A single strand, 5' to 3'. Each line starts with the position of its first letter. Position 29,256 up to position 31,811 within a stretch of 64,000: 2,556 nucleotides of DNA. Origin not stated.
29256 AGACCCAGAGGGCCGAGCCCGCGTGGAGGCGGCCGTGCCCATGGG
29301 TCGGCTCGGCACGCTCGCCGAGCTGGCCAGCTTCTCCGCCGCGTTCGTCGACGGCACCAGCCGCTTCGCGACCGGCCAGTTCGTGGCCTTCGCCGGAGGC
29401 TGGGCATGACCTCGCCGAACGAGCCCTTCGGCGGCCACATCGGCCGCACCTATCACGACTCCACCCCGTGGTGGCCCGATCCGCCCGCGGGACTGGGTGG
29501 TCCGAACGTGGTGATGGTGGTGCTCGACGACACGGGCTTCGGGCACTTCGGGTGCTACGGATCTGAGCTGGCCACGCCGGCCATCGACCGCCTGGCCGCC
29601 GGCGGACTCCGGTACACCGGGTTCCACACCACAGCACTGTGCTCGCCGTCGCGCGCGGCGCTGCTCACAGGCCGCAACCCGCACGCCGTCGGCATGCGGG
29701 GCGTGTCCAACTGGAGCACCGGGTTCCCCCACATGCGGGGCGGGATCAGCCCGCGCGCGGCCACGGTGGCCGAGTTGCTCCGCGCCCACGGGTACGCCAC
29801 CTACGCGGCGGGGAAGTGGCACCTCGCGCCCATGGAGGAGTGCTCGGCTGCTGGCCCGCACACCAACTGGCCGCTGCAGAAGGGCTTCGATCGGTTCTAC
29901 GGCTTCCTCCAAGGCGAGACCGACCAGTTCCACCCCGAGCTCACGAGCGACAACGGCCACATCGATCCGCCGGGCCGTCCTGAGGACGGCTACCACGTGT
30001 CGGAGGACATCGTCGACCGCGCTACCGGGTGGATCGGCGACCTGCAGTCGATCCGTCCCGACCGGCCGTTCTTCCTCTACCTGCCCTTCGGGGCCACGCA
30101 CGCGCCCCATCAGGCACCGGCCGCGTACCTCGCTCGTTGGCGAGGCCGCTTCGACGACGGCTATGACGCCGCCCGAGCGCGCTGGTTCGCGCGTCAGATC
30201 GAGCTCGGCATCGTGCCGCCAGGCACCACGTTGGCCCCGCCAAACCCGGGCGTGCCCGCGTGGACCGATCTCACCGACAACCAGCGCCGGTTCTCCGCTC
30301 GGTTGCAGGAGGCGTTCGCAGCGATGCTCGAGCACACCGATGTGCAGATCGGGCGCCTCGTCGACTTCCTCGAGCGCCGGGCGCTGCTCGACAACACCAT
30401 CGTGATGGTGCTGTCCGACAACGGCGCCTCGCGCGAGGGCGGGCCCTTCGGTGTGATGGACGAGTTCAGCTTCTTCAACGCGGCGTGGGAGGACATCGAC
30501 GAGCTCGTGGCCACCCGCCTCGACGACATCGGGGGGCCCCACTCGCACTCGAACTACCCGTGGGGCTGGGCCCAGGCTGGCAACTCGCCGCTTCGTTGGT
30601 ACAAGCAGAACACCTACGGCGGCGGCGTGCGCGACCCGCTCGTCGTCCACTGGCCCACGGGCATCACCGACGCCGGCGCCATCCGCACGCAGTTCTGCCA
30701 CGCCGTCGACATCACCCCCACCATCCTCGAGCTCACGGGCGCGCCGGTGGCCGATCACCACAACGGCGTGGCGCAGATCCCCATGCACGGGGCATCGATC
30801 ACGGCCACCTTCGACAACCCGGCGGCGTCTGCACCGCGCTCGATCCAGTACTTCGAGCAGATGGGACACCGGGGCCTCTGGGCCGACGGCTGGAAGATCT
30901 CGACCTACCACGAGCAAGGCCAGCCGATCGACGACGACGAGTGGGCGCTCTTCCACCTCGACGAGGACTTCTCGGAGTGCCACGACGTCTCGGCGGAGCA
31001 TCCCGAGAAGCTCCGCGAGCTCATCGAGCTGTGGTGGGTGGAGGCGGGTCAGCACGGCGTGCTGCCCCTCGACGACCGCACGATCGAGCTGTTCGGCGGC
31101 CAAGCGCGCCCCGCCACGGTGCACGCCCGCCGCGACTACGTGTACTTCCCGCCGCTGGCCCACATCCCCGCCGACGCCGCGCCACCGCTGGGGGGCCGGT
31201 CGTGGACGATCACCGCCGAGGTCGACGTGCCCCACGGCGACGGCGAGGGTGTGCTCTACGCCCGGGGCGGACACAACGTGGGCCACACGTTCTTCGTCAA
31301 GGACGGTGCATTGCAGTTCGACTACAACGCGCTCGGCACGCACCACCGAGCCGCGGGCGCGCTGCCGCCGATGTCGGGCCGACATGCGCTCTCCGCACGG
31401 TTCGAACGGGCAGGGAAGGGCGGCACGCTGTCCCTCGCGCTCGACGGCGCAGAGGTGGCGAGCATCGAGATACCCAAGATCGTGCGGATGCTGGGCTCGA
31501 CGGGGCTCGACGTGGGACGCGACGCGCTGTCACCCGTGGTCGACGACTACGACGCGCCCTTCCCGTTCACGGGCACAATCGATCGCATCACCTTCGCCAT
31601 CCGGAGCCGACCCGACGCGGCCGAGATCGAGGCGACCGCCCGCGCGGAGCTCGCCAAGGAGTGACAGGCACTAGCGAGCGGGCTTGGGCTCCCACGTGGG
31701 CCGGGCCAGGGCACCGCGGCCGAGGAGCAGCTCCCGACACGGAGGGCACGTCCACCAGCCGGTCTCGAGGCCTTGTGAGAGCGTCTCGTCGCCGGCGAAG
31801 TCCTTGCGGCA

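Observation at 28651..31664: Halohydrin-dehalogenase-type SDR protein in an ATGA-coupled operon with a Cys-type sulfatase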

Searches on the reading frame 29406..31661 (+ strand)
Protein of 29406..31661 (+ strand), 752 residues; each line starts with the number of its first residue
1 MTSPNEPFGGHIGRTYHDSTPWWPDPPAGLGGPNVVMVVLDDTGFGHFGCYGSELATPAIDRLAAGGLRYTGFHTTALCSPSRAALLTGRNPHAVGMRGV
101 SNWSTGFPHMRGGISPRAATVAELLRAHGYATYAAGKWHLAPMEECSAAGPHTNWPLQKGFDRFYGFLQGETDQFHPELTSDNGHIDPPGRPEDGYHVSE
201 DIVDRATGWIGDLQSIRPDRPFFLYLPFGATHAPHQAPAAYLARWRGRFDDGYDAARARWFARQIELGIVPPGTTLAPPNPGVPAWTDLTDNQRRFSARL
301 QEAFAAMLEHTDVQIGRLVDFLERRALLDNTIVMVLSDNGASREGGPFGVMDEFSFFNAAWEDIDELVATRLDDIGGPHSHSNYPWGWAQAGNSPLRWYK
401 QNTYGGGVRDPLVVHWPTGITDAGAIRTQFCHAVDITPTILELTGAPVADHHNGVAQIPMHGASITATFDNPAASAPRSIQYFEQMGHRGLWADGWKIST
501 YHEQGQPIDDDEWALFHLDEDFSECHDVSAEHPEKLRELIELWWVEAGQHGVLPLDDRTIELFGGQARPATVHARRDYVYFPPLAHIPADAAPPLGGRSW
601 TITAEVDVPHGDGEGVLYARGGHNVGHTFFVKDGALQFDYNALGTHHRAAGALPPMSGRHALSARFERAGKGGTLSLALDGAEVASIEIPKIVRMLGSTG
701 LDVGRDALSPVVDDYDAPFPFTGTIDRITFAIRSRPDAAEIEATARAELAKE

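Call 4: search_protein_families(library=pfam, proteins=[window:29406-31661:+], max_evalue=0.01)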
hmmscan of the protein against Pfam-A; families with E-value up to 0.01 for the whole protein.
window:29406-31661:+ (752 aa): 3 families
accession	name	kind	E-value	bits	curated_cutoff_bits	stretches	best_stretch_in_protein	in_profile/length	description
PF00884.28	Sulfatase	-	1.7e-63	215.2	25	1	33-446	1-301/301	Sulfatase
PF16347.10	SGSH_C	-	5.5e-08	33.5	29.3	1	400-531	8-134/154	N-sulphoglucosamine sulphohydrolase, C-terminal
PF01663.27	Phosphodiest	-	6.7e-05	23.1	23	0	295-343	176-223/342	Type I phosphodiesterase / nucleotide pyrophosphatase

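Call 5: search_protein_families(library=ncbifam, proteins=[window:29406-31661:+], max_evalue=0.01)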
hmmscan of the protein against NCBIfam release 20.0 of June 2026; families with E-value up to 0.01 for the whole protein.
window:29406-31661:+ (752 aa): 4 families
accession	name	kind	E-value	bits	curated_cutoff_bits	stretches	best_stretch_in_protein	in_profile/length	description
NF010322.0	PRK13759.1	equivalog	6.5e-30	104.1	481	3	33-144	7-111/486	arylsulfatase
TIGR03417.1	chol_sulfatase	equivalog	2.2e-21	76.3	433.45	3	33-141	3-104/500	choline-sulfatase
NF045661.1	HdlasePehA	equivalog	1.2e-17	63.7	900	2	408-462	339-393/506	phosphoric/sulfuric ester hydrolase PehA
NF052527.1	Mn_arylsulf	exception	3.6e-12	45.9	850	2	33-143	2-106/479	manganese-dependent arylsulfatase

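Call 25: search_solved_structures(query=window:29406-31661:+, max_evalue=0.00001, show_alignments=1)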
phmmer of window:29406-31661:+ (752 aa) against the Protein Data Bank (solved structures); distinct sequences matched with E-value up to 0.00001: 75 (the best 60 are shown).
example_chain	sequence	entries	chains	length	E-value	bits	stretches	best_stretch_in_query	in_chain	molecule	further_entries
4cxk_A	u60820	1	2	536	6.7e-79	269.3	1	33-552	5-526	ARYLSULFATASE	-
1hdh_A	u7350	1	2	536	2.7e-78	267.3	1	33-552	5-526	Arylsulfatase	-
5aj9_A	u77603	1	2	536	3.3e-78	267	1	33-552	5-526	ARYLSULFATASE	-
4cys_A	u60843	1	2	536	4.3e-78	266.6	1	33-552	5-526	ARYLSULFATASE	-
4cxs_A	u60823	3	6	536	2e-77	264.4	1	33-552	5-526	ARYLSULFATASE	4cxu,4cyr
7all_AAA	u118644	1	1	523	2.1e-72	247.8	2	30-350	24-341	Arylsulfatase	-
6bia_A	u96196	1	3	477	4.6e-37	130.9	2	31-241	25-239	Sulfatase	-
6prm_A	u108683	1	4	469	6.9e-36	127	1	17-245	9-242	exo-4S-kappa carrageenan S1 sulfatase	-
6b0k_A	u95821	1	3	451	1.4e-35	126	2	33-240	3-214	Iota-carrageenan sulfatase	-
6b0j_A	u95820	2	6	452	1.4e-35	126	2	33-240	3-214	Iota-carrageenan sulfatase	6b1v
9fo1_A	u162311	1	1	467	3.1e-35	124.9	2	34-246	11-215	k-carrageenan sulfatase S1_16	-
6psm_A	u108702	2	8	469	1.8e-34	122.4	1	17-245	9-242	exo-4S-kappa carrageenan S1 sulfatase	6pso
1e33_P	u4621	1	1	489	5e-32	114.3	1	33-253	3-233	Arylsulfatase A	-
1e2s_P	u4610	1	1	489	5.5e-32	114.1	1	33-253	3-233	Arylsulfatase A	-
1e3c_P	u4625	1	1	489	5.7e-32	114.1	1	33-253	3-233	Arylsulfatase A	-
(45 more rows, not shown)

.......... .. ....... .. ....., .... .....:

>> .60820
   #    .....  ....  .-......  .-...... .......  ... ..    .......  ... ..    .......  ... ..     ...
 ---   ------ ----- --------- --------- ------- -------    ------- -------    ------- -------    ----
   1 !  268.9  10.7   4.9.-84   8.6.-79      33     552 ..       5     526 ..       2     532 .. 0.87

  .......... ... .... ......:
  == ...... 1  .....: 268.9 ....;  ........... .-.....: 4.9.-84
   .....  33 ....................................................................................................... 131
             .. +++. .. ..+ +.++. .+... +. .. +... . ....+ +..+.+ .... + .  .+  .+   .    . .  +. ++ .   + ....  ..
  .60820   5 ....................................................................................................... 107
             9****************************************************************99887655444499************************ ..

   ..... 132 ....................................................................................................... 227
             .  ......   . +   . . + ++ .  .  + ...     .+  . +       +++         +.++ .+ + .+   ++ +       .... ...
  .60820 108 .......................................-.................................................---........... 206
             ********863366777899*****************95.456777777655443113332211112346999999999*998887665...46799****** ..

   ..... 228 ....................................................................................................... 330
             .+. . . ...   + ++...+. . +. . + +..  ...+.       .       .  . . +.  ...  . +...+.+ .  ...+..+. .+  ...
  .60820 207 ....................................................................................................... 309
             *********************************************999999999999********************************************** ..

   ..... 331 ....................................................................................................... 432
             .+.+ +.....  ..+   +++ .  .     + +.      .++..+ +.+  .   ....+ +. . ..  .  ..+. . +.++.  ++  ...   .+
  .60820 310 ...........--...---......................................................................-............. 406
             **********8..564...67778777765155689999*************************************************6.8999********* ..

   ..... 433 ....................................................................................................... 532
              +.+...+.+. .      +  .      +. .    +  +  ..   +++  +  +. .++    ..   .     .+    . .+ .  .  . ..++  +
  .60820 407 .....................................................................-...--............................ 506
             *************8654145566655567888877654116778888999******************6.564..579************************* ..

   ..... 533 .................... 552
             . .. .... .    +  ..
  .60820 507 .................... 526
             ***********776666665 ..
